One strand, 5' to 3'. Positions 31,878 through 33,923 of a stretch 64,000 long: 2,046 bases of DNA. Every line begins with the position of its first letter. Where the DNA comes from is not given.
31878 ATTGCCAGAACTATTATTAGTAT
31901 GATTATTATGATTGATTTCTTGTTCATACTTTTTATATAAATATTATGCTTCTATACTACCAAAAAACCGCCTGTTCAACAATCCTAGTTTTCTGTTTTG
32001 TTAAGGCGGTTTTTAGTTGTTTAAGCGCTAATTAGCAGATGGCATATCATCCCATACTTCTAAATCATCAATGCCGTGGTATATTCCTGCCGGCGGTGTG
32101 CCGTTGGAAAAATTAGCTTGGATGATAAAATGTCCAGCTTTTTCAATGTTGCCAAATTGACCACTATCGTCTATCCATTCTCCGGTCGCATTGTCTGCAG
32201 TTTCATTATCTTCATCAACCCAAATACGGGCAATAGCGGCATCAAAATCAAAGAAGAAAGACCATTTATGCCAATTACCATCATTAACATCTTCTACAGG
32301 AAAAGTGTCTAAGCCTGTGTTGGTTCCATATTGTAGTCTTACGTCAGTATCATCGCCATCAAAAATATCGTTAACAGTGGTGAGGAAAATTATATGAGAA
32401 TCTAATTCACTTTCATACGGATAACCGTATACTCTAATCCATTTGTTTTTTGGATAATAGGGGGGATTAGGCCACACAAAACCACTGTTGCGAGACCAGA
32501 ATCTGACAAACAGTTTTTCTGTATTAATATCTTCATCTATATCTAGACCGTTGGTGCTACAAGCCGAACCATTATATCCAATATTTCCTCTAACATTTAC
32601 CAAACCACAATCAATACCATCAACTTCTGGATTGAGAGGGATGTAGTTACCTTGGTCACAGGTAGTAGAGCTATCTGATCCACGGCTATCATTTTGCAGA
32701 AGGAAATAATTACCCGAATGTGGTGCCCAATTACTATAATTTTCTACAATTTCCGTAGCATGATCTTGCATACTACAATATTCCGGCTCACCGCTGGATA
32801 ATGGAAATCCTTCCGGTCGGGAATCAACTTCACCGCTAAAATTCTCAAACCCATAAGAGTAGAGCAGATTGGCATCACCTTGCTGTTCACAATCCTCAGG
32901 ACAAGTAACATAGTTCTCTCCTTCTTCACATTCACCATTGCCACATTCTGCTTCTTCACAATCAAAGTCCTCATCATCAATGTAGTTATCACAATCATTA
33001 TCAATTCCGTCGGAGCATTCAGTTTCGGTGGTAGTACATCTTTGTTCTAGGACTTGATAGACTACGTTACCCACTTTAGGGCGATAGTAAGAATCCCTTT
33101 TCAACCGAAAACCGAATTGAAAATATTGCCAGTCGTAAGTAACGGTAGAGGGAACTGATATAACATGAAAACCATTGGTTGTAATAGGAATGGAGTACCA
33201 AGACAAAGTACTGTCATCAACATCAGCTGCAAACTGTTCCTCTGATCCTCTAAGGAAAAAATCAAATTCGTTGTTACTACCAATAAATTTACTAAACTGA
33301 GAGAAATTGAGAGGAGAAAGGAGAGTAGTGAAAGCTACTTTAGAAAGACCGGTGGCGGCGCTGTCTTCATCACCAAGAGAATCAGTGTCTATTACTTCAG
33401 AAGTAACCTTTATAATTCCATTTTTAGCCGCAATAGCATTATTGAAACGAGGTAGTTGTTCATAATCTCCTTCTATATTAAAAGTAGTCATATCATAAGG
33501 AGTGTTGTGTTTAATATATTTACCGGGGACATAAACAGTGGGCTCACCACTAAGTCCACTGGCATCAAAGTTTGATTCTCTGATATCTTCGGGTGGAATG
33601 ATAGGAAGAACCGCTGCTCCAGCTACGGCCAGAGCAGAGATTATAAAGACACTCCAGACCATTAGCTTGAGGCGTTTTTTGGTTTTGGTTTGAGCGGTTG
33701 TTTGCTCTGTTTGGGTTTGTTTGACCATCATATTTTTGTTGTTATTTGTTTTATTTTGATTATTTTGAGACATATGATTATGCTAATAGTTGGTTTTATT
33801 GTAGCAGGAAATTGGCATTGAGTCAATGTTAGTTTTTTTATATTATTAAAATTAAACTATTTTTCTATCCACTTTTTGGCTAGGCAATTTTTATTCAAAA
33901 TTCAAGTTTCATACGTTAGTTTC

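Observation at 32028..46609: Paralogous secreted-protein family with near-identical 5' DNA: a shared N-terminal module fused to different C-terminal domains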

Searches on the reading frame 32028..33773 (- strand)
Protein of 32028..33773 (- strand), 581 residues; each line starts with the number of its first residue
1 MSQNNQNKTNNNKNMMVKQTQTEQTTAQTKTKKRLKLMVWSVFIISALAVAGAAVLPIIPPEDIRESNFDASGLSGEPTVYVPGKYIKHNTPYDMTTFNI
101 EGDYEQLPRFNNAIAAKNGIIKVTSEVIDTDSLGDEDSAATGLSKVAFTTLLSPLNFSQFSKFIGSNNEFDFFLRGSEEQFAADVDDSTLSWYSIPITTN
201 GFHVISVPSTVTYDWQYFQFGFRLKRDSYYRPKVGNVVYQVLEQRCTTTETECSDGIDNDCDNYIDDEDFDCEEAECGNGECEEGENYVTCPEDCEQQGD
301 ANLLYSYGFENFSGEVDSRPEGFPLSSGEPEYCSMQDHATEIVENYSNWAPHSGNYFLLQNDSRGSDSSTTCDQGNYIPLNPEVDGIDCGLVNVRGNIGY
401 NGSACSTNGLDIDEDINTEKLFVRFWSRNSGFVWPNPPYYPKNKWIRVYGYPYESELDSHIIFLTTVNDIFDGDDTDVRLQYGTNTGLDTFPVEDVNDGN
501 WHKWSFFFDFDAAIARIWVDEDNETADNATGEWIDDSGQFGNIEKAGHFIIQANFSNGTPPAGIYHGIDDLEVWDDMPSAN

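Call 9: search_protein_families(library=pfam, proteins=[window:32028-33773:-], max_evalue=0.01)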
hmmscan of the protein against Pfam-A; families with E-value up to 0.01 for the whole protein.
window:32028-33773:- (581 aa): 0 families

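Call 13: find_encoding_contigs(protein=window:32028-33773:-, flank=2000, max_places=6)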
Protein window:32028-33773:- (581 aa): no gene with exactly this product is on record in the collection.

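Call 31: search_solved_structures(query=window:32028-33773:-, max_evalue=1)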
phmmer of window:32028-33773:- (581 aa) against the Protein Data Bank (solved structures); distinct sequences matched with E-value up to 1: 0.
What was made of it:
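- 32028..33773 (-): Gene A (581 aa; NCBI MFH1509494, hypothetical). Order: leader, N-domain, acidic disulfide repeat, CGNG Cys knot, unassigned C-terminal domain (residues 299-581). No PDB sequence relative (call 31).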

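Call 44: search_protein_families(library=ncbifam, proteins=[window:32028-33773:-], max_evalue=1)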
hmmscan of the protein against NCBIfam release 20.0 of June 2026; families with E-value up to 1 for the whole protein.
window:32028-33773:- (581 aa): 1 family
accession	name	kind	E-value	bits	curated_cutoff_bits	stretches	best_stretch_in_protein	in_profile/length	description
NF033662.1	acid_disulf_rpt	repeat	6.4e-05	22.6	41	1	248-274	2-28/32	acidic double-disulfide repeat-containing protein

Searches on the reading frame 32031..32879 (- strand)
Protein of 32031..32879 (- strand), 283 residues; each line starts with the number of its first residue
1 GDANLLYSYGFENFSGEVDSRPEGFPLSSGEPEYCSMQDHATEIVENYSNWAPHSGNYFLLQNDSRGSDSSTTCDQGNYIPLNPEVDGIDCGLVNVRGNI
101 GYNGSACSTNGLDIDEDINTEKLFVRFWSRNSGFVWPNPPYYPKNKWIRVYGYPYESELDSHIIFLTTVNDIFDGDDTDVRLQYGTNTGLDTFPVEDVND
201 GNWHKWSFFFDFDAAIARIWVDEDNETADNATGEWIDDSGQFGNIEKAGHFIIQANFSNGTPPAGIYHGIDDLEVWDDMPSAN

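Call 30: search_protein_families(library=pfam, proteins=[window:32031-32879:-], max_evalue=10)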
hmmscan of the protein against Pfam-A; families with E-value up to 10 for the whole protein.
seq(283 aa): 1 family
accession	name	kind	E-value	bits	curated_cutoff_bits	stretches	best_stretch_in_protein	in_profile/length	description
PF02210.31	Laminin_G_2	-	0.12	13.3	22.9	1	181-235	33-85/126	Laminin G domain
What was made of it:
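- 32028..33773 (-): The C-terminal part gives only a weak Laminin_G_2 hit, E 0.12 (call 30).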

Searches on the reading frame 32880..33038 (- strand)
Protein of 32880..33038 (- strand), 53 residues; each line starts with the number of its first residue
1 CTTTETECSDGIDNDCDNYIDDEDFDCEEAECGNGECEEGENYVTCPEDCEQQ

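Call 30: search_protein_families(library=pfam, proteins=[window:32880-33038:-], max_evalue=10)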
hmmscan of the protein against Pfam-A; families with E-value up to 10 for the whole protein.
seq(53 aa): 0 families
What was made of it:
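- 32952..33038 (-): Acidic four-Cys motif of A (C-x6-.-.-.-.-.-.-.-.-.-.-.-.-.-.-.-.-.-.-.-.). B: 45788-45874. C: 10954-11040. No Pfam hit (call 30).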

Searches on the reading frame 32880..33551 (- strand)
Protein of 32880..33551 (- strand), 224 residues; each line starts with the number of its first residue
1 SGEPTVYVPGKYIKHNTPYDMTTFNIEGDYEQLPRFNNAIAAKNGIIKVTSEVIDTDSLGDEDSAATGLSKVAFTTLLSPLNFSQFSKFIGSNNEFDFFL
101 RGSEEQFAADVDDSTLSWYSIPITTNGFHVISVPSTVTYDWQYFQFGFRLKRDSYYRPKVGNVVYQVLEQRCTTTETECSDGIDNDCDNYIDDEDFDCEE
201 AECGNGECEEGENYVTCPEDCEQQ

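Call 73: predict_structure(alignment_id=A7)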
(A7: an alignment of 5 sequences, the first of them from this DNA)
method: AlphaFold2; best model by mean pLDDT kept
length: 224 residues; sequences in the alignment: 5
mean_pLDDT: 69.9   pTM: 0.64
mean pLDDT of the five models: 69.9, 62.9, 60.4, 59.1, 55.2
residues with pLDDT >= 90: 34; 70-90: 96; 50-70: 34; < 50: 60
segments of 3 or more residues with pLDDT < 50: 1-3, 82-91, 174-184, 189-224
pLDDT, mean of each block of 10 residues (from residue 1): 53 83 89 81 90 80 67 84 48 79 87 81 87 72 89 83 85 49 49 41 37 39 32
secondary structure, 60 per line:
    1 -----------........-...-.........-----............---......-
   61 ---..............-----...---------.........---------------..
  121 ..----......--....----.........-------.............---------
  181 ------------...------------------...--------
elements in order: E12-19 E25-33 E39-50 H56-59 E64-77 E95-103 E119-122 E127-132 H135-138 E143-151 E159-171
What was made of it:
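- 33039..33551 (-): N-domain of A (residues about 75-245), a beta-sandwich or jelly roll. B: 45875-46387. C: 11041-11538. AF2 model with core pLDDT about 80-90 (call 73).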

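Call 76: fold_search(model_id=the predicted structure, library=pdb)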
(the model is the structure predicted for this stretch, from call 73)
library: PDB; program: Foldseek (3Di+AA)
matches with E <= 10: 1436; with E <= 0.001: 39
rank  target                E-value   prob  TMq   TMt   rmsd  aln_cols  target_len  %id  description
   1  5w6h_A                1.5e-04  1.00  0.34  0.13   9.9       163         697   12  Crystal structure of Bacteriophage CBA120 tailspike protein 4 enzymatically active domain (TSP4dN, orf213) (released 2018-10-24)
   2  2e32_A                1.5e-04  1.00  0.38  0.36   5.7       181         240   13  Structural basis for selection of glycosylated substrate by SCFFbs1 ubiquitin ligase (released 2007-03-20)
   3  4wv8_C                2.0e-04  1.00  0.42  0.40   6.9       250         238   10  Crystal structure of a recombinant Vatairea macrocarpa seed lectin complexed with lactose (released 2016-01-27)
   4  2e31_A                2.4e-04  1.00  0.35  0.33  13.5       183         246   14  Structural basis for selection of glycosylated substrate by SCFFbs1 ubiquitin ligase (released 2007-03-20)
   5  3nru_I                2.7e-04  1.00  0.43  0.57   5.4       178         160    8  Ligand binding domain of EPHA7 (released 2010-12-08)
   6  2pel_A                2.7e-04  1.00  0.37  0.36   8.1       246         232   10  PEANUT LECTIN (released 1996-12-07)
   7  3nru_J                3.2e-04  1.00  0.37  0.49  10.4       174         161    9  Ligand binding domain of EPHA7 (released 2010-12-08)
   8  3nru_H                3.2e-04  1.00  0.32  0.42   8.6       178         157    8  Ligand binding domain of EPHA7 (released 2010-12-08)
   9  3nru_L                3.3e-04  1.00  0.29  0.40  13.2       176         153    8  Ligand binding domain of EPHA7 (released 2010-12-08)
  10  8zuh_C                3.5e-04  1.00  0.36  0.34   6.3       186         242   12  Crystal structure of bovine Fbs2/Skp1/Man3GlcNAc2 complex (released 2024-09-04)
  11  5jr2_C                3.7e-04  1.00  0.44  0.54   5.1       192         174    7  Crystal structure of the EphA4 LBD in complex with APYd3 peptide inhibitor (released 2016-07-06)
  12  5t7p_A                4.1e-04  1.00  0.35  0.35   9.5       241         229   10  Crystal structure of Pisum arvense lectin (PAL) complexed with X-Man (released 2017-08-09)
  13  5jr2_D                4.4e-04  1.00  0.44  0.54   5.3       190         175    7  Crystal structure of the EphA4 LBD in complex with APYd3 peptide inhibitor (released 2016-07-06)
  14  1g7y_A                4.4e-04  1.00  0.35  0.33   8.2       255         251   11  THE CRYSTAL STRUCTURE OF THE 58KD VEGETATIVE LECTIN FROM THE TROPICAL LEGUME DOLICHOS BIFLORUS (released 2000-11-29)
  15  3nru_A                4.9e-04  1.00  0.38  0.51   6.1       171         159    8  Ligand binding domain of EPHA7 (released 2010-12-08)
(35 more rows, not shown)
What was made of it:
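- Foldseek matches the Fbs1 sugar-binding domain, legume lectins, the CE2 N-terminal sandwich and the BT0996 CBM (calls 73, 76).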

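Call 78: find_related_loci(query=A7, collection=viral_contigs, flank=5000)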
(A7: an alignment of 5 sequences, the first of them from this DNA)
Query A7 (224 aa) in viral_contigs; peptide patterns used: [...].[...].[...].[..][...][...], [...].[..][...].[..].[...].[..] (x = any residue, [..] = any of these).
82 stretches matched a pattern, but none encodes a relative of the query by tblastn (E <= 1e-3).

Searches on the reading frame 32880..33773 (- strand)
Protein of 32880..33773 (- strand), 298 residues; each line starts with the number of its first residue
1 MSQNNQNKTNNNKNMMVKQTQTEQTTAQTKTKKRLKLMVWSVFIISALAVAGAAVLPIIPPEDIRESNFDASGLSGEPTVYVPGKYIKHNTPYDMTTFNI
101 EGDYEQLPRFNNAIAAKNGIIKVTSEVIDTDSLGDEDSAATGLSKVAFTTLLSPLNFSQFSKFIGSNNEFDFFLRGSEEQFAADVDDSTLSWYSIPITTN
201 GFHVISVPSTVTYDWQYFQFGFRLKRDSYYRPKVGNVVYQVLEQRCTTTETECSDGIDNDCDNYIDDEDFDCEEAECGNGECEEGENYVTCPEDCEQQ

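Call 14: find_homologous_proteins(query=window:32880-33773:-, max_evalue=0.001)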
Query seq(298 aa): 1468 candidates shared short words with the query, none scored E <= 0.001.

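Call 18: find_related_loci(query=A2, collection=genome_contigs, flank=10000)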
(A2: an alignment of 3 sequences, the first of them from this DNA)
Query A2 (298 aa) in genome_contigs; peptide patterns used: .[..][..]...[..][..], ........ (x = any residue, [..] = any of these).
393 stretches matched a pattern, but none encodes a relative of the query by tblastn (E <= 1e-3).

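Call 26: find_related_loci(query=A2, collection=metagenome_contigs, flank=10000)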
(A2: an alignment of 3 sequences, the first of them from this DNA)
Query A2 (298 aa) in metagenome_contigs; peptide patterns used: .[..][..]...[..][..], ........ (x = any residue, [..] = any of these).
600 stretches matched a pattern, but none encodes a relative of the query by tblastn (E <= 1e-3).

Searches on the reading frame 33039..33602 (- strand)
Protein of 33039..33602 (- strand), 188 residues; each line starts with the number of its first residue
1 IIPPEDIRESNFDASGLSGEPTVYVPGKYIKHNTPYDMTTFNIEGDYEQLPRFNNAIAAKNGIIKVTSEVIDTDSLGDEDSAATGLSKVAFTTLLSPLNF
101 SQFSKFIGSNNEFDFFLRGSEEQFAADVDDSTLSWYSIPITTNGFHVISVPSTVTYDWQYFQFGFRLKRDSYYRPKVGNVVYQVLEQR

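Call 30: search_protein_families(library=pfam, proteins=[window:33039-33602:-], max_evalue=10)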
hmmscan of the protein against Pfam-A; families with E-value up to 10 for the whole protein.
seq(188 aa): 0 families

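Call 33: predict_structure(alignment_id=A4)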
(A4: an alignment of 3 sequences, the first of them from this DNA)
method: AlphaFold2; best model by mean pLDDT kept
length: 188 residues; sequences in the alignment: 3
mean_pLDDT: 68.6   pTM: 0.69
mean pLDDT of the five models: 68.6, 61.7, 60.5, 40.1, 37.8
residues with pLDDT >= 90: 0; 70-90: 95; 50-70: 74; < 50: 19
segments of 3 or more residues with pLDDT < 50: 1-7, 14-24
pLDDT, mean of each block of 10 residues (from residue 1): 45 47 55 73 63 64 76 71 73 77 59 80 67 74 81 66 80 77 77
secondary structure, 60 per line:
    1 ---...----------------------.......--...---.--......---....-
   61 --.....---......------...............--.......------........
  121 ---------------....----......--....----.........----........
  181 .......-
elements in order: E29-35 H47-52 E56-59 E63-67 H73-76 E83-97 H100-106 E113-120 E136-139 E144-149 H152-155 E160-168 E173-187

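Call 35: search_protein_representatives(alignment_id=A4)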
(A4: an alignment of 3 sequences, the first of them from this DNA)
Query: 3 sequences, 188 profile positions. Proteins with E-value up to 0.001 (for the whole library): 7; up to 1e-10: 5; up to 1e-30: 3. The best 7 are listed.
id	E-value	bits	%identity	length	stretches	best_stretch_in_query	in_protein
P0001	4.3e-106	369.1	-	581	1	1-188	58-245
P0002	1.4e-105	367.4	-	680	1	1-188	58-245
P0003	8.1e-73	260.6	-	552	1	1-188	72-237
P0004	1.4e-19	87.0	-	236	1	24-184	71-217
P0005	2.0e-19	86.5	-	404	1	24-187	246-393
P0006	1.5e-04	38.0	-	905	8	32-61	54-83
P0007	5.0e-04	36.3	-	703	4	104-165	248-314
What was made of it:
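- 33039..33551 (-): Profile search (call 35).
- An exhaustive HMMER search of the N-domain profile against 1.84e9 representatives found only A, B, C, P0005 and P0004 as true hits (call 35).
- Tried and rejected: That negative is therefore unreliable, and the exhaustive profile search (call 35) replaces it.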

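Call 38: find_encoding_contigs(protein=P0005, flank=10000)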
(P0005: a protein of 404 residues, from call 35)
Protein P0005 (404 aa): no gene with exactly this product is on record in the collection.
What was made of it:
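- Tried and rejected: The window's own contig and P0005 could not be retrieved as DNA (calls 13, 38), so the fifth member's 5' DNA could not be compared.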

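Call 39: find_encoding_contigs(protein=P0004, flank=10000)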
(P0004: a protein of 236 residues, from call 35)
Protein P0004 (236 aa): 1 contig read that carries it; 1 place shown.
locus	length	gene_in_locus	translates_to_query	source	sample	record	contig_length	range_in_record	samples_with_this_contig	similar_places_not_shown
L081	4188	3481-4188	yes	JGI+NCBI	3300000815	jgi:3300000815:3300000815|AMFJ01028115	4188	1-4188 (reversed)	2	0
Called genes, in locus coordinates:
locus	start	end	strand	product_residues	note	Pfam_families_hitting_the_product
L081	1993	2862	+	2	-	-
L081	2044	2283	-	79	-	-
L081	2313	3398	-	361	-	PF01116:F_bP_aldolase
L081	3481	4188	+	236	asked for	?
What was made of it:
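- Tried and rejected: The P0004 locus (L081) is cut by the contig end after 236 residues, so its C-terminal domain is unknown (call 39).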

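Call 40: fold_search(model_id=the predicted structure, library=pdb)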
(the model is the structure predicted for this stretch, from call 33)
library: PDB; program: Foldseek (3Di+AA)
matches with E <= 10: 1495; with E <= 0.001: 0
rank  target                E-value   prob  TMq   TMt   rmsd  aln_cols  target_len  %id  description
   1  4ycg_B                1.7e-03  1.00  0.41  0.40   6.4       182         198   12  Pro-bone morphogenetic protein 9 (released 2015-03-04)
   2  3nru_J                2.3e-03  1.00  0.43  0.49   9.8       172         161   10  Ligand binding domain of EPHA7 (released 2010-12-08)
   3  3nru_A                2.4e-03  1.00  0.42  0.48   5.3       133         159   10  Ligand binding domain of EPHA7 (released 2010-12-08)
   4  1laj_A                2.4e-03  0.93  0.32  0.34   8.5       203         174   10  The Structure of Tomato Aspermy Virus by X-Ray Crystallography (released 2002-11-27)
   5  3nru_B                2.9e-03  0.99  0.40  0.46  10.5       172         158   11  Ligand binding domain of EPHA7 (released 2010-12-08)
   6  3nru_D                3.0e-03  1.00  0.44  0.50   8.6       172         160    8  Ligand binding domain of EPHA7 (released 2010-12-08)
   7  4yci_A                3.0e-03  0.99  0.40  0.39   6.7       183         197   11  non-latent pro-bone morphogenetic protein 9 (released 2015-03-04)
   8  1laj_B                3.0e-03  0.92  0.31  0.31   7.5       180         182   13  The Structure of Tomato Aspermy Virus by X-Ray Crystallography (released 2002-11-27)
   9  3nru_E                4.0e-03  1.00  0.44  0.49   8.7       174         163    9  Ligand binding domain of EPHA7 (released 2010-12-08)
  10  4y6x_B                4.0e-03  0.85  0.28  0.34  12.2       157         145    6  Structure of Tobacco streak virus coat protein at 2.1 Angstroms resolution (C2 crystal form) (released 2016-01-20)
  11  3nru_I                4.5e-03  1.00  0.39  0.44   5.6       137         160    8  Ligand binding domain of EPHA7 (released 2010-12-08)
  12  3nru_F                4.7e-03  1.00  0.43  0.50  11.0       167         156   10  Ligand binding domain of EPHA7 (released 2010-12-08)
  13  5jr2_A                5.0e-03  0.98  0.42  0.44   9.3       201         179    8  Crystal structure of the EphA4 LBD in complex with APYd3 peptide inhibitor (released 2016-07-06)
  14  6za2_B                5.3e-03  0.93  0.35  0.08   9.6       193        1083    9  Crystal structure of dimeric latent PorU from Porphyromonas gingivalis (released 2021-09-29)
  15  8tar_L                5.3e-03  0.92  0.31  0.32   9.9       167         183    8  APC/C-CDH1-UBE2C-Ubiquitin-CyclinB-NTD (released 2023-09-27)
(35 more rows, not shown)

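Call 42: find_homologous_proteins(query=P0005, max_evalue=0.001)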
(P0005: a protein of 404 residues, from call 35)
Query P0005 (404 aa): 1 proteins with E <= 0.001 among 5323 candidates.
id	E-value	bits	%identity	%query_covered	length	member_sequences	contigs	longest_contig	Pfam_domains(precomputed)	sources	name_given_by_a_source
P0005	1.9e-264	894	100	100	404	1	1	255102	-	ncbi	ncbi:MAG: hypothetical protein ABIE68_04770 [bacterium]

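Call 44: search_protein_families(library=ncbifam, proteins=[P0005, P0004], max_evalue=1)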
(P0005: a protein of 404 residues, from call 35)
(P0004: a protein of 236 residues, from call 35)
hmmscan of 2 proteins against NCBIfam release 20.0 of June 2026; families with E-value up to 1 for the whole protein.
P0005 (404 aa): 0 families

P0004 (236 aa): 1 family
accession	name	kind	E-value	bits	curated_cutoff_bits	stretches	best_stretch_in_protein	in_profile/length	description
NF041493.1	MobT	equivalog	0.14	10.9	600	1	141-185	308-352/383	MobT family relaxase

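Call 49: find_homologous_proteins(query=P0008, max_evalue=0.001)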
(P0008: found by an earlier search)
Query P0008 (424 aa): 1 proteins with E <= 0.001 among 2142 candidates.
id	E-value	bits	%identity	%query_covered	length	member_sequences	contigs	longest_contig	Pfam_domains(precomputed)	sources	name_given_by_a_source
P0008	6.9e-287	969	100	100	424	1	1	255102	-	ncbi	ncbi:MAG: hypothetical protein ABIE68_04885 [bacterium]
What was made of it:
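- Tried and rejected: D is an orphan (call 49).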

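Call 79: find_related_loci(query=A4, collection=metagenome_contigs, flank=10000)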
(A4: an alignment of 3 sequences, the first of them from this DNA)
Query A4 (188 aa) in metagenome_contigs; peptide patterns used: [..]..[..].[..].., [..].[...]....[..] (x = any residue, [..] = any of these).
227 stretches matched a pattern, but none encodes a relative of the query by tblastn (E <= 1e-3).
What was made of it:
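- Tried and rejected: Genome-collection, metagenome (two scans) and viral scans for the module were all negative (calls 18, 26, 79, 78).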
